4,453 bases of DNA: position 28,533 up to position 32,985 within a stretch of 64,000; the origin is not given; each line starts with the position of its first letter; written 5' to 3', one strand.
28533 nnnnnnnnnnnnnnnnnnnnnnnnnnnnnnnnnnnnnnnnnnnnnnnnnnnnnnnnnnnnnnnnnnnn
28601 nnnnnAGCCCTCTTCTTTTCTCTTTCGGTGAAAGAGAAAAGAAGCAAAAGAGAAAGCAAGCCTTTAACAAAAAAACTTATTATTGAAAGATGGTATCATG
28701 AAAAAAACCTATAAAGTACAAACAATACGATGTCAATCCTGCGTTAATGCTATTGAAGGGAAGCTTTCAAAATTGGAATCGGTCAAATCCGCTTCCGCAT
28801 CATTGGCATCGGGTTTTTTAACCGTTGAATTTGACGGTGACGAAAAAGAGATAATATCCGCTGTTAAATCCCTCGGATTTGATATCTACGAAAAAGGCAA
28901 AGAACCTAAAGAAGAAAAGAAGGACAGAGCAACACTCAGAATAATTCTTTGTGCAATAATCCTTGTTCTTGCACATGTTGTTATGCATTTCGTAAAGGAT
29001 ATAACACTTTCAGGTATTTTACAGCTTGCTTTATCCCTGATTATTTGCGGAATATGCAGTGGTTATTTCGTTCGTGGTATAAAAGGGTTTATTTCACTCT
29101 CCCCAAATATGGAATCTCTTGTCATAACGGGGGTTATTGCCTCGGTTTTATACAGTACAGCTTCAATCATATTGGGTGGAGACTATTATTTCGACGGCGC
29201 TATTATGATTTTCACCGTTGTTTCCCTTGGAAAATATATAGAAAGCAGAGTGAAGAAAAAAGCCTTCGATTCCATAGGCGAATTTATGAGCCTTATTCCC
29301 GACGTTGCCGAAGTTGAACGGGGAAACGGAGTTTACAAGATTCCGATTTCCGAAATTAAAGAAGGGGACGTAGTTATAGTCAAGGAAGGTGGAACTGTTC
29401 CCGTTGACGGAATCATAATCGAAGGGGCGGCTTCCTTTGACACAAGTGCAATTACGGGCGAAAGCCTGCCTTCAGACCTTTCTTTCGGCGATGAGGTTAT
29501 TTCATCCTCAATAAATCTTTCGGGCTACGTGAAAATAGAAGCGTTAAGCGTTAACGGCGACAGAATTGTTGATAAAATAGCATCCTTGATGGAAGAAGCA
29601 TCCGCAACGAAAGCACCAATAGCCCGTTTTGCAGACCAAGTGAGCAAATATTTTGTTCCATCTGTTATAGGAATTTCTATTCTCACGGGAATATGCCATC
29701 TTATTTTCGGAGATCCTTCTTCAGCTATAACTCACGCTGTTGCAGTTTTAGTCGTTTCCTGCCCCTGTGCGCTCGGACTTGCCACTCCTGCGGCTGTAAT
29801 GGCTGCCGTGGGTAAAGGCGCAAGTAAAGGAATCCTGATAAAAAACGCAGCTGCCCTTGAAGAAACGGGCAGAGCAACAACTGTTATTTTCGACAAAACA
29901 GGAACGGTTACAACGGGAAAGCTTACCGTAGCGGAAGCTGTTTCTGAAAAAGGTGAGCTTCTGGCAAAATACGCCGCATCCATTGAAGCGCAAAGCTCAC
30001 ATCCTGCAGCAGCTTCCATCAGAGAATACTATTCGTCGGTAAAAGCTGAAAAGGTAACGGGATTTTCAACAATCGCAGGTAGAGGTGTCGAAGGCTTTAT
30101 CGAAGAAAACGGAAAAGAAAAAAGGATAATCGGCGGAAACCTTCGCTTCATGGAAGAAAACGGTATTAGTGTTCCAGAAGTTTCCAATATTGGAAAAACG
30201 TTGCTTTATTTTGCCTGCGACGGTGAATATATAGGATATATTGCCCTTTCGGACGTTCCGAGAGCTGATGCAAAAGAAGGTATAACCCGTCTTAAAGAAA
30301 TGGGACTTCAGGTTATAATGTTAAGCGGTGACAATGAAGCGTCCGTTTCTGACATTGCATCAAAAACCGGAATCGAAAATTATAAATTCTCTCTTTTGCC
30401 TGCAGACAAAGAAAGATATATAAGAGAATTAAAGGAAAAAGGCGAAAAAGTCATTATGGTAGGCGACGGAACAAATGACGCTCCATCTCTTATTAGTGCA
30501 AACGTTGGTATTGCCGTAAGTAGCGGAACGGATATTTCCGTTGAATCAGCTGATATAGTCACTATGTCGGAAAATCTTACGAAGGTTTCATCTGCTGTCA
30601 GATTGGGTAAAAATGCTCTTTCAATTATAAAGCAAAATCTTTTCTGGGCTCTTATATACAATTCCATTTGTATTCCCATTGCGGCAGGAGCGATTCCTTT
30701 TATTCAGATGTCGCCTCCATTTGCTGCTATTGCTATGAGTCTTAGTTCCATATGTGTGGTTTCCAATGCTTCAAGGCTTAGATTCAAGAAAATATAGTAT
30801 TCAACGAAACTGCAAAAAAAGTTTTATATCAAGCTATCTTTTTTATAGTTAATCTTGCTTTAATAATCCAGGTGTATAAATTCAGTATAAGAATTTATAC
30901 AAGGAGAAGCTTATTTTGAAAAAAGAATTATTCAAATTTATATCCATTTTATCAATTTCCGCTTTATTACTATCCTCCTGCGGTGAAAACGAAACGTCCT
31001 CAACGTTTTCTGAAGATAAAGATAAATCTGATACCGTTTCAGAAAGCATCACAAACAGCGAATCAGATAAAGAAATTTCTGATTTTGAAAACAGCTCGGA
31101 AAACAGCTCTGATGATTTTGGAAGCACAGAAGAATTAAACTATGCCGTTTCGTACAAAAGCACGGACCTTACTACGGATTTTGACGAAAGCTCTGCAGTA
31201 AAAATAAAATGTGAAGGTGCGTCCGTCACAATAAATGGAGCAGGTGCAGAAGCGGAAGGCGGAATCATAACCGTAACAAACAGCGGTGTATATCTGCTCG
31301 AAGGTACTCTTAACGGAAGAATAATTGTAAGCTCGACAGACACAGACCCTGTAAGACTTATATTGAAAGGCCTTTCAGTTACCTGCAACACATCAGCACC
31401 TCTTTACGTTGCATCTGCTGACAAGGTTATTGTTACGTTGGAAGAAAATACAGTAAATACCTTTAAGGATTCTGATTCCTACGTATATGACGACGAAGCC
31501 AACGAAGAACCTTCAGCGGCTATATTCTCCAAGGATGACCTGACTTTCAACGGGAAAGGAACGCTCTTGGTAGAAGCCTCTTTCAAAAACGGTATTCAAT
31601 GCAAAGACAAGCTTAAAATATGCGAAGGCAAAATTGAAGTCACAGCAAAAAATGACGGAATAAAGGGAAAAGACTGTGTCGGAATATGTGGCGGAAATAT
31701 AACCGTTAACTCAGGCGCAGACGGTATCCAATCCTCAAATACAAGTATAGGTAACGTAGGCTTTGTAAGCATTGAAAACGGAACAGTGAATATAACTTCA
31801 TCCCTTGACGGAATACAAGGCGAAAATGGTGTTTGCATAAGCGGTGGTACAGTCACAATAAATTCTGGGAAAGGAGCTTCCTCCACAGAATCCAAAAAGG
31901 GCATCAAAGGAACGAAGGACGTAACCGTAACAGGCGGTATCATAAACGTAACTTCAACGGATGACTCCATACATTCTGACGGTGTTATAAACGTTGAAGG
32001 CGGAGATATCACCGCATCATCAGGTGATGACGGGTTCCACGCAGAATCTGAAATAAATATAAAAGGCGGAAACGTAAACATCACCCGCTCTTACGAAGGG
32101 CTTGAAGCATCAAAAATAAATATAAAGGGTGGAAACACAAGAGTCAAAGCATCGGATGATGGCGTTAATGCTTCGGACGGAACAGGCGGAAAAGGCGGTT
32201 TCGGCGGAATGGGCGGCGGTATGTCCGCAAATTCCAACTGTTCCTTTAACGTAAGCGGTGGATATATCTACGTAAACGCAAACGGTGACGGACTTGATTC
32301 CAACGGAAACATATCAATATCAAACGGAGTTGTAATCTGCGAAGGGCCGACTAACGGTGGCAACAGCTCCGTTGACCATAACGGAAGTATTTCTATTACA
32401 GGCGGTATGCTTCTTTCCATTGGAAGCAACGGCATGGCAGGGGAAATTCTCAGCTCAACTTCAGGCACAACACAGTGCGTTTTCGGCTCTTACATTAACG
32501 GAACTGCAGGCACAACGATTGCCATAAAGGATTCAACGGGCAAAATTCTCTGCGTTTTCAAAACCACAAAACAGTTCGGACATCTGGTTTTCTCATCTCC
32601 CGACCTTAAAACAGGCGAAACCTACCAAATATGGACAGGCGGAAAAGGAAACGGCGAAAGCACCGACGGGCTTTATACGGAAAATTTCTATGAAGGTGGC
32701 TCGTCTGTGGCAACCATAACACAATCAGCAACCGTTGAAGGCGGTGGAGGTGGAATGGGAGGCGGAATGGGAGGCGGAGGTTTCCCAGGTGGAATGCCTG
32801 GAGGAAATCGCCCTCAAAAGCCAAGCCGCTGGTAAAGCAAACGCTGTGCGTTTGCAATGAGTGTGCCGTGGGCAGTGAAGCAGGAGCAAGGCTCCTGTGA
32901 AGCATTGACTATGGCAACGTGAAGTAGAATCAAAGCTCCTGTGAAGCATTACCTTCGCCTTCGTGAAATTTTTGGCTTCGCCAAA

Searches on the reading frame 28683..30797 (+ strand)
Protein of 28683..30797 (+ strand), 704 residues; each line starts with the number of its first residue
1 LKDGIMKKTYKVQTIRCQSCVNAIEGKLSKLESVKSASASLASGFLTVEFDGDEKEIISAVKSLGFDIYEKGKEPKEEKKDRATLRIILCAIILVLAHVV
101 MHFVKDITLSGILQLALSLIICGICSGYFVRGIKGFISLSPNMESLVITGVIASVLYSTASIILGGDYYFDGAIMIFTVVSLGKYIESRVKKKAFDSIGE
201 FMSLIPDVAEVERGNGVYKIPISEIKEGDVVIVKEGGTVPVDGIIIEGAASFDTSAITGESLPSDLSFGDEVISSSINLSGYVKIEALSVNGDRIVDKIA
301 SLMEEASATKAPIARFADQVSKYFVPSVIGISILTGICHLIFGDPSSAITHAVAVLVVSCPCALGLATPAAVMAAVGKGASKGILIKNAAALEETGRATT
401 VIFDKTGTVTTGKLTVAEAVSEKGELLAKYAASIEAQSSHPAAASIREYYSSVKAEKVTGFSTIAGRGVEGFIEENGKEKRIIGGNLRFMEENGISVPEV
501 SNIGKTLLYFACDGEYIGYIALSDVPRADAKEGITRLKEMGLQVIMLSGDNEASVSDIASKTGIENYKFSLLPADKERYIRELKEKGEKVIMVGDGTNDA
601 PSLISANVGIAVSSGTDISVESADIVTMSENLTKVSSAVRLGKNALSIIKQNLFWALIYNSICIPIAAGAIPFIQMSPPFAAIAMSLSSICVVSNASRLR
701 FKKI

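Call 17: search_protein_families(library=pfam, proteins=[window:28683-30797:+], max_evalue=0.01)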
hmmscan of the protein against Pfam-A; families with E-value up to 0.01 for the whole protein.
window:28683-30797:+ (704 aa): 4 families
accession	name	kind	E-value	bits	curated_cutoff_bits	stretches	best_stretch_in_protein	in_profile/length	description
PF00122.25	E1-E2_ATPase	-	1.5e-51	174.9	28.1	1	203-381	1-180/181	E1-E2 ATPase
PF00702.32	Hydrolase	-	1.6e-30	107.4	26.4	1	400-606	3-190/191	haloacid dehalogenase-like hydrolase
PF00403.32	HMA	-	2.1e-12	47.7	24.8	1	9-67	1-62/62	Heavy-metal-associated domain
PF08282.18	Hydrolase_3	-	3.4e-06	27.4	20.9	1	579-631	195-247/255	haloacid dehalogenase-like hydrolase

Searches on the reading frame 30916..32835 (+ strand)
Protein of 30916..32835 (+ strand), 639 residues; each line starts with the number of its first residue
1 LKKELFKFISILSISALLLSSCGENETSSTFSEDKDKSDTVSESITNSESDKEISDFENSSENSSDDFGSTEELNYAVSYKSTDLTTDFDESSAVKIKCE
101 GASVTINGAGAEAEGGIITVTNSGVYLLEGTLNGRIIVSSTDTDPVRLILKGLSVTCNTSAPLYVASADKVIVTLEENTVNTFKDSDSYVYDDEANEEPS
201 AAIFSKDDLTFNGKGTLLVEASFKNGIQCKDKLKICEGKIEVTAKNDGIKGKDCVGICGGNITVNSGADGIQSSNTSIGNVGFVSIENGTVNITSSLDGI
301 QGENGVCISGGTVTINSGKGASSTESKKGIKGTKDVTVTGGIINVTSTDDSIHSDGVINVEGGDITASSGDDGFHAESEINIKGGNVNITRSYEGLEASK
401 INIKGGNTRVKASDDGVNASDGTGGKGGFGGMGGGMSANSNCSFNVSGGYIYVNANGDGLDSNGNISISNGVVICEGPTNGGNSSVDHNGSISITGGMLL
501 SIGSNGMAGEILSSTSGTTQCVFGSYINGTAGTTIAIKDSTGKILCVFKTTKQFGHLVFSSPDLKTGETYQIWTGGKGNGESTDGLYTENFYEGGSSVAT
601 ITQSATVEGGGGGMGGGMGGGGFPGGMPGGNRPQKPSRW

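Call 17: search_protein_families(library=pfam, proteins=[window:30916-32835:+], max_evalue=0.01)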
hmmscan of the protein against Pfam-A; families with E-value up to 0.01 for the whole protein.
window:30916-32835:+ (639 aa): 1 family
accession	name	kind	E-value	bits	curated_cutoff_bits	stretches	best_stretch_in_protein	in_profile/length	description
PF14262.12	Cthe_2159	-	7.5e-91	304.5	25.8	2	115-373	2-262/262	Carbohydrate-binding domain-containing protein Cthe_2159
